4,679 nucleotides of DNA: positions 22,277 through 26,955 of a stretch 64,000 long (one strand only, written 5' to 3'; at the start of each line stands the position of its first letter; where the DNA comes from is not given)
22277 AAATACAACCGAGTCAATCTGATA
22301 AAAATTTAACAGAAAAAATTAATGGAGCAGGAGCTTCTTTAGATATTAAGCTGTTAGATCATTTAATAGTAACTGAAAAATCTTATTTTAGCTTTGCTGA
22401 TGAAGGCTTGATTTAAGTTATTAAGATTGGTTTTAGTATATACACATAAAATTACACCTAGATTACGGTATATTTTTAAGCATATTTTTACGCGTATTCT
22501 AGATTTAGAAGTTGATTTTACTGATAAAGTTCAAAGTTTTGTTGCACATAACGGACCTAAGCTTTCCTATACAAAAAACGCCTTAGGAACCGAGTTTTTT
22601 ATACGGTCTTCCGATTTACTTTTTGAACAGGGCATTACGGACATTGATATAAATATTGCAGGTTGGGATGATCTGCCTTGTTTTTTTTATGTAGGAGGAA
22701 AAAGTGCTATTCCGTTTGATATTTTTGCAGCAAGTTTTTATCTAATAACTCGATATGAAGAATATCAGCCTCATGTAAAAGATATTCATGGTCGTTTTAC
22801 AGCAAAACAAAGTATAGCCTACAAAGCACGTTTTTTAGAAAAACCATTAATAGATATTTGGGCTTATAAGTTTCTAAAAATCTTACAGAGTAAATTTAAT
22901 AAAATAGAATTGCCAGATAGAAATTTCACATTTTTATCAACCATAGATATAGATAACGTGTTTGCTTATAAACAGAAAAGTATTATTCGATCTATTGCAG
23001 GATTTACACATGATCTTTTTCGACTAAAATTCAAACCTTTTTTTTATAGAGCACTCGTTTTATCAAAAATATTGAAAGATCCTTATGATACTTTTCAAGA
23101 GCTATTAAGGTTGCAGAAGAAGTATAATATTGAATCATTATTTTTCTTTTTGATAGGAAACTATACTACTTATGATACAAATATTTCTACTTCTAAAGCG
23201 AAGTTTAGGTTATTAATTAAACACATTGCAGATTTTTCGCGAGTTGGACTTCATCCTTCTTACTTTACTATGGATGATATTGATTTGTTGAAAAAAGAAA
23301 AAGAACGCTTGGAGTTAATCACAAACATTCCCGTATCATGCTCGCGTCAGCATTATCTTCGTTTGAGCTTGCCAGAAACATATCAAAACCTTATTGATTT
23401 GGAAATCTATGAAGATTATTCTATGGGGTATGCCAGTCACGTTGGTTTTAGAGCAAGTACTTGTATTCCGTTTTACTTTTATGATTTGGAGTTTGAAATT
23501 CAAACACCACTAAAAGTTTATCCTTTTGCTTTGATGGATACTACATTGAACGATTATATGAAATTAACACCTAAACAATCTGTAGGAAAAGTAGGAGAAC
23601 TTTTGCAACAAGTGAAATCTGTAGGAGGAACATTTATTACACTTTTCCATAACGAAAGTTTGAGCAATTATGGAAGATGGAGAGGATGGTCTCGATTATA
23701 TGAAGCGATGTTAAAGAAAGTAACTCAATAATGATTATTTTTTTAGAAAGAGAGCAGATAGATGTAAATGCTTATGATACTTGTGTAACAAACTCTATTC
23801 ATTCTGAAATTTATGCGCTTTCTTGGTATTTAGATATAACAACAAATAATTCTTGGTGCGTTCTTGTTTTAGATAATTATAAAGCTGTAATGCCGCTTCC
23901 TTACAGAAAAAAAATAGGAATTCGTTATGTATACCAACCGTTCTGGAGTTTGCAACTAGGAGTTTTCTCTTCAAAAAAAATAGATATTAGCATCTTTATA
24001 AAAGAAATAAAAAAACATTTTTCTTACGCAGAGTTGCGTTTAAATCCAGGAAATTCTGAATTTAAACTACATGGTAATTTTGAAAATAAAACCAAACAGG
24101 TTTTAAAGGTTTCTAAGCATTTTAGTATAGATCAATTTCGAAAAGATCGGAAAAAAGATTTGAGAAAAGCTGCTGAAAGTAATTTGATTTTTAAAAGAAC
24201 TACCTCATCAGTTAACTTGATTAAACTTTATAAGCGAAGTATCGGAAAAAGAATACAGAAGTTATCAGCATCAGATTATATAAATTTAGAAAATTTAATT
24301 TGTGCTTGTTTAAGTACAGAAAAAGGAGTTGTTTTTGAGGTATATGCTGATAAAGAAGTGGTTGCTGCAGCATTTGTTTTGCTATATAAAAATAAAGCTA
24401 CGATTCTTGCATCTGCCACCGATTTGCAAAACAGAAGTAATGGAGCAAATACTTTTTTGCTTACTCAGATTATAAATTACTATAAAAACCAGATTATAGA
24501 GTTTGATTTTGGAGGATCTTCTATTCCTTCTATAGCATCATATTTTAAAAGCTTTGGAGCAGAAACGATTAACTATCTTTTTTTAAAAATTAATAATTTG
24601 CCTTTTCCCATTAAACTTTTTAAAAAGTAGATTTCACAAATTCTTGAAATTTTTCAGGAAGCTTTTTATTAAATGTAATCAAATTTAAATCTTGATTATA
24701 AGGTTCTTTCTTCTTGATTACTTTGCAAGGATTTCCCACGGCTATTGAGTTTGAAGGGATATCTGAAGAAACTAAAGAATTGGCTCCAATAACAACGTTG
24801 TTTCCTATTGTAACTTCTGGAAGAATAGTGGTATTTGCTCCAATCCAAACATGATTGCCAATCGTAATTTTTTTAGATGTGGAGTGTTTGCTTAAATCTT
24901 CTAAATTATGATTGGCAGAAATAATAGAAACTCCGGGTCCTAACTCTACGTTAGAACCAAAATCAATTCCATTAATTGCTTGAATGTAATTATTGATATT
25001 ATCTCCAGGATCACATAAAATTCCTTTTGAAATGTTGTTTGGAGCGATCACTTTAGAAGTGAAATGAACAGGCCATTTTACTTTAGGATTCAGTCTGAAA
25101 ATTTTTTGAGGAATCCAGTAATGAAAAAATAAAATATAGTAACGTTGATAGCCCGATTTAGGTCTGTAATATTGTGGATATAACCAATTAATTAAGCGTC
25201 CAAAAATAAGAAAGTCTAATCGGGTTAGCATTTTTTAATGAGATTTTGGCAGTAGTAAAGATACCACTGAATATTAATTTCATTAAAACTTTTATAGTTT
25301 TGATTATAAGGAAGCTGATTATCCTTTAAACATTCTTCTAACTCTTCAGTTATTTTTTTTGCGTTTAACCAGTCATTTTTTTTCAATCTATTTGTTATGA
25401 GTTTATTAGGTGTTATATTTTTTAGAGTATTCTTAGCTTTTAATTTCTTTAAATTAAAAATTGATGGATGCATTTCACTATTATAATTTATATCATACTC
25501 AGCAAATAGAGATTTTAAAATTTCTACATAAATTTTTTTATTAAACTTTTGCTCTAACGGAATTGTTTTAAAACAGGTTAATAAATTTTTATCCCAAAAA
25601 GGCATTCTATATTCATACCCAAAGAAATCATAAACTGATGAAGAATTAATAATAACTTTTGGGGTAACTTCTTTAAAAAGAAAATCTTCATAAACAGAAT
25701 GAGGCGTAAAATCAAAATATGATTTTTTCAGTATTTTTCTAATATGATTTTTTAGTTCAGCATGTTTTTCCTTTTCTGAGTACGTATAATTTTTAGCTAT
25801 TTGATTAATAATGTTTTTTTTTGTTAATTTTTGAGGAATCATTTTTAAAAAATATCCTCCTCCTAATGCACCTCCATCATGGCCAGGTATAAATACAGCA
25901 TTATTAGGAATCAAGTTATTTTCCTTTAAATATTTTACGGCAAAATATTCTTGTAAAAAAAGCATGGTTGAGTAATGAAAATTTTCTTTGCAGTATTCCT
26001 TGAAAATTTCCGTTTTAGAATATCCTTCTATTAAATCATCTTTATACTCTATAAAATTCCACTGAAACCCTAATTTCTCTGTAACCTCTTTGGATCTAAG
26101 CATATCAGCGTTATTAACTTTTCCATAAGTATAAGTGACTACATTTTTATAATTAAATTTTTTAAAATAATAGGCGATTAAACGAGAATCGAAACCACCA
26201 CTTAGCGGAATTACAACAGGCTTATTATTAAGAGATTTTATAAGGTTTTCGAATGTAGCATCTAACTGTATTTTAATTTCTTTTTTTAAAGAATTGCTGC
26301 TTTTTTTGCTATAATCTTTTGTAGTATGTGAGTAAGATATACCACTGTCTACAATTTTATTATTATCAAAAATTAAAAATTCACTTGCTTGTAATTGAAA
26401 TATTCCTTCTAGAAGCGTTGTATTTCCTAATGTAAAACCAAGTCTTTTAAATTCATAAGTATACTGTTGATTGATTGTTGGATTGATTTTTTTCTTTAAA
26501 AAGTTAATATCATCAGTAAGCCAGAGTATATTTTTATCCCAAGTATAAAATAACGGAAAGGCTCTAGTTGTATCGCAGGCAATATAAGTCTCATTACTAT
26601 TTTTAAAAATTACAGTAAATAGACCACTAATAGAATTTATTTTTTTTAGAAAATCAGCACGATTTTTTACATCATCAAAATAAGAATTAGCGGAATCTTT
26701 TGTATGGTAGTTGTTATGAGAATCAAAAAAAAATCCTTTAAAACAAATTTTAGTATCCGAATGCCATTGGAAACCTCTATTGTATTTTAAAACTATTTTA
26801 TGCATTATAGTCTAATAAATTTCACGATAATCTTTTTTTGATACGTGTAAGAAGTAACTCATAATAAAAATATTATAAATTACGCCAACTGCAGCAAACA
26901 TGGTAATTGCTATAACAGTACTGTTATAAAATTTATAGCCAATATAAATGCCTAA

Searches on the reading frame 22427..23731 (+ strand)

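Call 84: search_protein_families(library=pfam, proteins=[window:22427-23731:+], max_evalue=0.001)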
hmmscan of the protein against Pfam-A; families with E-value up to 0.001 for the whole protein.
window:22427-23731:+ (434 aa): 1 family
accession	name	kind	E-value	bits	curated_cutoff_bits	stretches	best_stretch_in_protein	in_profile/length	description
PF23019.1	DUF7033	-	1.2e-36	125.4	27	1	95-184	1-90/90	Family of unknown function (DUF7033)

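Call 85: search_protein_families(library=ncbifam, proteins=[window:22427-23731:+], max_evalue=0.001)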
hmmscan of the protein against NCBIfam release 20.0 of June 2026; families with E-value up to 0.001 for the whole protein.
window:22427-23731:+ (434 aa): 1 family
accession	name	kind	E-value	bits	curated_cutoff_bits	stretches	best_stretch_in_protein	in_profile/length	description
NF053580.1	deacetylase_VimE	equivalog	1.8e-53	181.7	440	1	91-433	82-430/431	UDP-2,3-diacetamido-2,3-dideoxy-alpha-D-glucuronate deacetylase VimE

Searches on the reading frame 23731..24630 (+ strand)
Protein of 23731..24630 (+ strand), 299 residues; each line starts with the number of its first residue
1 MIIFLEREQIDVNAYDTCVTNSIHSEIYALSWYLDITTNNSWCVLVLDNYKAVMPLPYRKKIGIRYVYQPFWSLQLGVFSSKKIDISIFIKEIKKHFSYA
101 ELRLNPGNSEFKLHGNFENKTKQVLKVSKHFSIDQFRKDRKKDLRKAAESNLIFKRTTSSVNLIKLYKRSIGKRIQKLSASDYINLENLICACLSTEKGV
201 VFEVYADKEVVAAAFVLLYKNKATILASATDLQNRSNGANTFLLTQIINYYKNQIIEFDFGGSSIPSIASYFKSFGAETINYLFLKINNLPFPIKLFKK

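Call 84: search_protein_families(library=pfam, proteins=[window:23731-24630:+], max_evalue=0.001)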
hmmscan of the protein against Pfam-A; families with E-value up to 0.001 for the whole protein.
window:23731-24630:+ (299 aa): 1 family
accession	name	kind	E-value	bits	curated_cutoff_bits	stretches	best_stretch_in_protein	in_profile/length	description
PF13480.13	Acetyltransf_6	-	2.5e-08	34.6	22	1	137-263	4-137/143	Acetyltransferase (GNAT) domain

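Call 85: search_protein_families(library=ncbifam, proteins=[window:23731-24630:+], max_evalue=0.001)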
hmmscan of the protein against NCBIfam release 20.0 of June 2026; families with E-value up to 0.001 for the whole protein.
window:23731-24630:+ (299 aa): 0 families

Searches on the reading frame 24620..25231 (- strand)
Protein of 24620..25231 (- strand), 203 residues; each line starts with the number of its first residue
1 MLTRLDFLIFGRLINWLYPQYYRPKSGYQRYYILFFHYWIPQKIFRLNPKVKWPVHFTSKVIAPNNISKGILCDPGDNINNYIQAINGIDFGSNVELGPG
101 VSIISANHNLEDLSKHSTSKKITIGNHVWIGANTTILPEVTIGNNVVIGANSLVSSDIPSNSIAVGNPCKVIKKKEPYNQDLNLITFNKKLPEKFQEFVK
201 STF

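Call 84: search_protein_families(library=pfam, proteins=[window:24620-25231:-], max_evalue=0.001)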
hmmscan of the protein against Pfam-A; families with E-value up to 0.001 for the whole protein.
window:24620-25231:- (203 aa): 2 families
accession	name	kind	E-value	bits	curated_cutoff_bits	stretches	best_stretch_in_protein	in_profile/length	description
PF00132.30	Hexapep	-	4.6e-12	45.5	27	1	122-154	2-34/36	Bacterial transferase hexapeptide (six repeats)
PF14602.12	Hexapep_2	-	1.7e-07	31.3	27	1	122-154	2-32/34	Hexapeptide repeat of succinyl-transferase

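Call 85: search_protein_families(library=ncbifam, proteins=[window:24620-25231:-], max_evalue=0.001)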
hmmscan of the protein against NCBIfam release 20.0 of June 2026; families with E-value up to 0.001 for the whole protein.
window:24620-25231:- (203 aa): 43 families (the best 25 are shown)
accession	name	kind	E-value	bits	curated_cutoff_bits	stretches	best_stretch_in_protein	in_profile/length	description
NF007240.0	PRK09677.1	equivalog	1.6e-20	73.4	243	1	82-176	79-185/192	putative lipopolysaccharide biosynthesis O-acetyl transferase WbbJ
NF041874.1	EPS_EpsC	equivalog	3.1e-19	69.3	150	1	66-175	57-167/168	serine O-acetyltransferase EpsC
NF007499.0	PRK10092.1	equivalog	4.3e-19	69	314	1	83-174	88-182/183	maltose O-acetyltransferase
NF007076.0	PRK09527.1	equivalog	2.2e-18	66.4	347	1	78-176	85-186/203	galactoside O-acetyltransferase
NF007797.0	PRK10502.1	subfamily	5.1e-18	65.4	192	1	76-175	82-179/183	WcaF family extracellular polysaccharide biosynthesis acetyltransferase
NF058585.1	HptprglPActTf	PfamEq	1.7e-17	63.5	300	1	112-180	97-165/172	heptaprenylglyceryl phosphate O-acetyltransferase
TIGR03308.1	phn_thr-fam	hypoth_equivalog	1.1e-16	61.3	201.65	1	111-176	98-163/204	phosphonate metabolim protein, transferase hexapeptide repeat family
NF038307.1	EPS_acetyl_HpsU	equivalog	2.3e-15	56.6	305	1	58-173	63-176/178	hormogonium polysaccharide biosynthesis acetyltransferase HpsU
NF000311.1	Vat_ABCDEFH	equivalog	6.2e-15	55.3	300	1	119-175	108-164/201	Vat family streptogramin A O-acetyltransferase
TIGR03570.1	NeuD_NnaD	subfamily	1.1e-14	54.6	160.8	1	119-170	151-202/202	NeuD/PglB/VioB family sugar acetyltransferase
TIGR01172.1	cysE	equivalog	2.2e-12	47.3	210.65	1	83-170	76-162/162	serine O-acetyltransferase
NF033468.1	stregram_VatI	exception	6.4e-12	45.7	415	1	119-175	110-166/208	streptogramin A O-acetyltransferase Vat(I)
NF000490.1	chloram_CatB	equivalog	6.6e-12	45.2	350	1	116-176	105-165/210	type B chloramphenicol O-acetyltransferase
NF000147.1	stregram_VatF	exception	1.2e-11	44.5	400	1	122-175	121-174/221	streptogramin A O-acetyltransferase Vat(F)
NF000504.1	stregram_VatH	exception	1.5e-11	44.6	475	1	122-175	118-171/216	streptogramin A O-acetyltransferase Vat(H)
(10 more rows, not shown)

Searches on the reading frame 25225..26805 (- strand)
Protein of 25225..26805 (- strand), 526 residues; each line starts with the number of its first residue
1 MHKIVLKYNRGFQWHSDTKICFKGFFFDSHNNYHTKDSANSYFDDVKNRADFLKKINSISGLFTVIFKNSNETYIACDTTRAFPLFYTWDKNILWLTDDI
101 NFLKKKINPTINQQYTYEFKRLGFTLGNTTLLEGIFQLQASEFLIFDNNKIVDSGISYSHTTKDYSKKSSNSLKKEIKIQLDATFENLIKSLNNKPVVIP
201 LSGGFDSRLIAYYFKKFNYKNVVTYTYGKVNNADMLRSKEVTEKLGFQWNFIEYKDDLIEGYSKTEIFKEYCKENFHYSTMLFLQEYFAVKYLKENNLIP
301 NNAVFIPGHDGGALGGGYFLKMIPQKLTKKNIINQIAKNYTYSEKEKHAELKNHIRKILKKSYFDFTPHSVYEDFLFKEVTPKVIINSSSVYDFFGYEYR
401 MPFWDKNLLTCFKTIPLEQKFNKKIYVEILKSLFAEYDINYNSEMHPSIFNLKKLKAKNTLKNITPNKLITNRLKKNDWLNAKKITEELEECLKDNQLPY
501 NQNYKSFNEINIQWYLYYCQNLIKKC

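Call 83: search_protein_families(library=pfam, proteins=[window:25225-26805:-], max_evalue=0.00001)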
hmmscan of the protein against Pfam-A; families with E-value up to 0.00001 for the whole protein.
window:25225-26805:- (526 aa): 1 family
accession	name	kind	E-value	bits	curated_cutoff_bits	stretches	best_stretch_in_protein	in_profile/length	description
PF00733.27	Asn_synthase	-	4e-12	46.9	21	1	194-495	17-334/354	Asparagine synthase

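Call 84: search_protein_families(library=pfam, proteins=[window:25225-26805:-], max_evalue=0.001)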
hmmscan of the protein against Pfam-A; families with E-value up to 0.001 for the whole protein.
window:25225-26805:- (526 aa): 2 families
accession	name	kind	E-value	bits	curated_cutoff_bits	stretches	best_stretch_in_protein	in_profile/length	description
PF00733.27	Asn_synthase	-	4e-12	46.9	21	1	194-495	17-334/354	Asparagine synthase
PF24167.1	DUF7411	-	0.00019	21.5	28.7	1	200-273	6-77/194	Family of unknown function (DUF7411)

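Call 85: search_protein_families(library=ncbifam, proteins=[window:25225-26805:-], max_evalue=0.001)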
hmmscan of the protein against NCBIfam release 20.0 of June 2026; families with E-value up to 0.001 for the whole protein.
window:25225-26805:- (526 aa): 8 families
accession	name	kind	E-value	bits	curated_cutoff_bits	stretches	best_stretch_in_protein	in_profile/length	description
TIGR01536.1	asn_synth_AEB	equivalog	2.7e-18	66.3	267.1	1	56-436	117-503/517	asparagine synthase (glutamine-hydrolyzing)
TIGR03104.1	trio_amidotrans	equivalog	6.8e-07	27.9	570.1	1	57-229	117-295/589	N-acetylglutaminylglutamine amidotransferase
TIGR03108.1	eps_aminotran_1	hypoth_equivalog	2.1e-06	26.7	816.9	1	56-227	116-291/628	XrtA/PEP-CTERM system amidotransferase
NF033535.1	lass_lactam_cya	exception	2.3e-06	26.4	525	0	325-423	471-570/668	lasso peptide isopeptide bond-forming cyclase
NF006949.0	PRK09431.1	equivalog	6.9e-06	24.9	499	0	162-228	196-274/554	asparagine synthase B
NF011155.0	PRK14561.1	equivalog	3.8e-05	23.5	207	1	201-274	7-78/195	hypothetical protein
NF010587.0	PRK13980.1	equivalog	0.00032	20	255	1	180-256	17-96/267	NAD+ synthase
TIGR00364.1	TIGR00364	equivalog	0.00073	19.1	150.3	0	198-253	2-58/201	7-cyano-7-deazaguanine synthase QueC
